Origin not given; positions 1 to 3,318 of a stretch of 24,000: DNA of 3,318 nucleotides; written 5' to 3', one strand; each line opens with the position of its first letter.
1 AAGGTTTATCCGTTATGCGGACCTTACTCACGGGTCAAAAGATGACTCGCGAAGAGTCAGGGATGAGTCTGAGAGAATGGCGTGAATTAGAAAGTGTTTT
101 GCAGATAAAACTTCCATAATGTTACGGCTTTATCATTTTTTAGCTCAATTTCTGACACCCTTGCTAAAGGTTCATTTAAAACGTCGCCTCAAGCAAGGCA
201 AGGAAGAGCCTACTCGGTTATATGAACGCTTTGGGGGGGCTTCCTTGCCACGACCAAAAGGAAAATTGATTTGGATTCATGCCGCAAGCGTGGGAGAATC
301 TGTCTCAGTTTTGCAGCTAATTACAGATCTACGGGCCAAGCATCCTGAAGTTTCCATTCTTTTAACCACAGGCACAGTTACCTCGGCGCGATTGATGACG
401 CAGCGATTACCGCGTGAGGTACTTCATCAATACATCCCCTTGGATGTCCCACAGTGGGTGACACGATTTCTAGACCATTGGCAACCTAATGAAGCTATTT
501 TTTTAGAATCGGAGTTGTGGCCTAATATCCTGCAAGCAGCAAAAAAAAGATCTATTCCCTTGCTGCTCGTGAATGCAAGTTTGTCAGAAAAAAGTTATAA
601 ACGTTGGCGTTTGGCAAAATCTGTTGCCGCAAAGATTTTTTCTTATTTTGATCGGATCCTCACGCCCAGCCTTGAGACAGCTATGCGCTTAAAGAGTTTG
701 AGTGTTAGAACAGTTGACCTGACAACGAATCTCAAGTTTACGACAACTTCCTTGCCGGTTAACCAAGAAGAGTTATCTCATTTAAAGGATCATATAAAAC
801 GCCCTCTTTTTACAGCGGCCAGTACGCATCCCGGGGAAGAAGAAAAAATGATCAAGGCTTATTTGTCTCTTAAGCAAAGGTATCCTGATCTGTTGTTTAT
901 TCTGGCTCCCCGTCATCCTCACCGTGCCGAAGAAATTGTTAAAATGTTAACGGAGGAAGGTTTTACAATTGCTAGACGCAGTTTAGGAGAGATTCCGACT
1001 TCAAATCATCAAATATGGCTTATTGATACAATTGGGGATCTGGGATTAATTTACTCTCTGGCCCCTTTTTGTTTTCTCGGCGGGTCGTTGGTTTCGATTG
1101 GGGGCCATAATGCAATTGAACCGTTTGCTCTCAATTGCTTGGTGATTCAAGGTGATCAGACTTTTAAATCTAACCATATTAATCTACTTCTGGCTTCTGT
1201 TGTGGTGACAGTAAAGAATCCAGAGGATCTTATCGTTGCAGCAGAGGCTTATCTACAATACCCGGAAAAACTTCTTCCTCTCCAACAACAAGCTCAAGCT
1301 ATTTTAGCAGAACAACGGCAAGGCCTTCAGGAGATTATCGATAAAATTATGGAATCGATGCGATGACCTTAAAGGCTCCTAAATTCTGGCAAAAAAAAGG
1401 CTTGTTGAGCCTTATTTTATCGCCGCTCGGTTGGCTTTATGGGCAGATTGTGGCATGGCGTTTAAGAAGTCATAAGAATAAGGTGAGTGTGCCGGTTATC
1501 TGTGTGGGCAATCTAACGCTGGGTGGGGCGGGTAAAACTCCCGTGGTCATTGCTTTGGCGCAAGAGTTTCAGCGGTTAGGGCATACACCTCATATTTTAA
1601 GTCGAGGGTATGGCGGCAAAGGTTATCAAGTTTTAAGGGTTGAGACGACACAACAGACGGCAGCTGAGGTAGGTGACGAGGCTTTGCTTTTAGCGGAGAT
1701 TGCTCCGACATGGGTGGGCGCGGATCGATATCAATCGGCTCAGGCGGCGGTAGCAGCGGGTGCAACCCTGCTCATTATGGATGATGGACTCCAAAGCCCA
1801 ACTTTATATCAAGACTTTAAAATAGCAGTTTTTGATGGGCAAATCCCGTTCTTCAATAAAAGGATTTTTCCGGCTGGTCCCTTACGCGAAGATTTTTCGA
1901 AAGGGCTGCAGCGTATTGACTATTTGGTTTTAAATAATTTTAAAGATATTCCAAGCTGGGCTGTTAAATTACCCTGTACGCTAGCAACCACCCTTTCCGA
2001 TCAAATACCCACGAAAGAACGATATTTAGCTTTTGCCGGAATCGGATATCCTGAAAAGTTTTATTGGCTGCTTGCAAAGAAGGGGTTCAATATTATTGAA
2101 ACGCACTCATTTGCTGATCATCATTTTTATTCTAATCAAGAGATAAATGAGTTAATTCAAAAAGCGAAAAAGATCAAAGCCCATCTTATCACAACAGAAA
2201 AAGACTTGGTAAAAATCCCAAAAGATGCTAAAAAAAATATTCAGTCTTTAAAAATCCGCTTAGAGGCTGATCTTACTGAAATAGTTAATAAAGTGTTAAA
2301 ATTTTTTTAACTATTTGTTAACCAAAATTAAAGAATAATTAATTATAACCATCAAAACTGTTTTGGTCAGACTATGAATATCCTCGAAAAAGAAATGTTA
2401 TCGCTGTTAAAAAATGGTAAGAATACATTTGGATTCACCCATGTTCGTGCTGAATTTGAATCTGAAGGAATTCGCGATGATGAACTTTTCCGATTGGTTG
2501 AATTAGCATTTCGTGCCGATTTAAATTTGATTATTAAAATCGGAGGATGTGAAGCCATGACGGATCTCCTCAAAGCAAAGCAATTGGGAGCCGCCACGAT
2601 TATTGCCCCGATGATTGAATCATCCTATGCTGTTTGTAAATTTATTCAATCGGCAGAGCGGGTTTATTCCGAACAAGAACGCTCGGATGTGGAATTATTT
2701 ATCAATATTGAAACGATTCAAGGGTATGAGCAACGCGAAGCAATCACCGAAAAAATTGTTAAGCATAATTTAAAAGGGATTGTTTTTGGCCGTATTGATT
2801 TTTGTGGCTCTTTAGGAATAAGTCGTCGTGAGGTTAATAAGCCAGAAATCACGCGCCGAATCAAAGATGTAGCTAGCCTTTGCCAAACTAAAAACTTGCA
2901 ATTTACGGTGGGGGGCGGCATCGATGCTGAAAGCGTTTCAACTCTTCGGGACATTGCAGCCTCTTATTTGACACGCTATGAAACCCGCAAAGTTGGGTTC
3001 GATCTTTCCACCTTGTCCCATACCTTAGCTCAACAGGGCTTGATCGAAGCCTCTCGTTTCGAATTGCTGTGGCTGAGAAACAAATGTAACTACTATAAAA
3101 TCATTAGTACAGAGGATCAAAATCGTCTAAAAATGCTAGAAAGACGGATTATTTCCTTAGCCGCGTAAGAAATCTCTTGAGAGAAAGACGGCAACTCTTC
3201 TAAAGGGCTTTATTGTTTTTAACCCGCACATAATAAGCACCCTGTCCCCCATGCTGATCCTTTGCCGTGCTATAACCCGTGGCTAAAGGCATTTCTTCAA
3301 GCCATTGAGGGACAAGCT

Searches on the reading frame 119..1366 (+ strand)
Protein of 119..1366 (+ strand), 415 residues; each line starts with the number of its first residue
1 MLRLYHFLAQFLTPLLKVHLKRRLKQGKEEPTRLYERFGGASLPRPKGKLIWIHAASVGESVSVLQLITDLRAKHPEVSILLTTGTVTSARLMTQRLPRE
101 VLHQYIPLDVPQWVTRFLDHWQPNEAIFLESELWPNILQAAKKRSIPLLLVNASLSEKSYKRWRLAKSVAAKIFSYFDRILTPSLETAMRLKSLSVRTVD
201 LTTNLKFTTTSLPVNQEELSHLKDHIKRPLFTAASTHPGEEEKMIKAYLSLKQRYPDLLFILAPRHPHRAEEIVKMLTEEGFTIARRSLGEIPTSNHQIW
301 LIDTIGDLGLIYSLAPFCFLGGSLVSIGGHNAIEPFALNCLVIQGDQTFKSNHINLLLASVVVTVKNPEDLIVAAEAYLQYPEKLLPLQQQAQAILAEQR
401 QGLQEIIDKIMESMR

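Call 21: search_protein_families(library=pfam, proteins=[window:119-1366:+], max_evalue=0.001)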
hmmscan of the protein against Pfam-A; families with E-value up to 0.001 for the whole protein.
window:119-1366:+ (415 aa): 1 family
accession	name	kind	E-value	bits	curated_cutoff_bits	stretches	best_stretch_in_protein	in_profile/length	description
PF04413.22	Glycos_transf_N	-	1.5e-58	197.8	23.9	1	33-208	2-178/179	3-Deoxy-D-manno-octulosonic-acid transferase (kdotransferase)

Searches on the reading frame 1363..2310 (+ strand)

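Call 21: search_protein_families(library=pfam, proteins=[window:1363-2310:+], max_evalue=0.001)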
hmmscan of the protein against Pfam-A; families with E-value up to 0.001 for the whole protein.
window:1363-2310:+ (315 aa): 1 family
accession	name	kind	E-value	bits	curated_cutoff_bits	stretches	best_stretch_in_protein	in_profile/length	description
PF02606.20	LpxK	-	6.6e-87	292.1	27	1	16-309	2-324/328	Tetraacyldisaccharide-1-P 4'-kinase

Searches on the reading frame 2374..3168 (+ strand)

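Call 21: search_protein_families(library=pfam, proteins=[window:2374-3168:+], max_evalue=0.001)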
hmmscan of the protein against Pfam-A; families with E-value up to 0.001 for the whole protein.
window:2374-3168:+ (264 aa): 1 family
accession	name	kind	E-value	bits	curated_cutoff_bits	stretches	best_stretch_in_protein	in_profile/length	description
PF03328.21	HpcH_HpaI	-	9.7e-08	32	25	1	64-187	76-197/221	HpcH/HpaI aldolase/citrate lyase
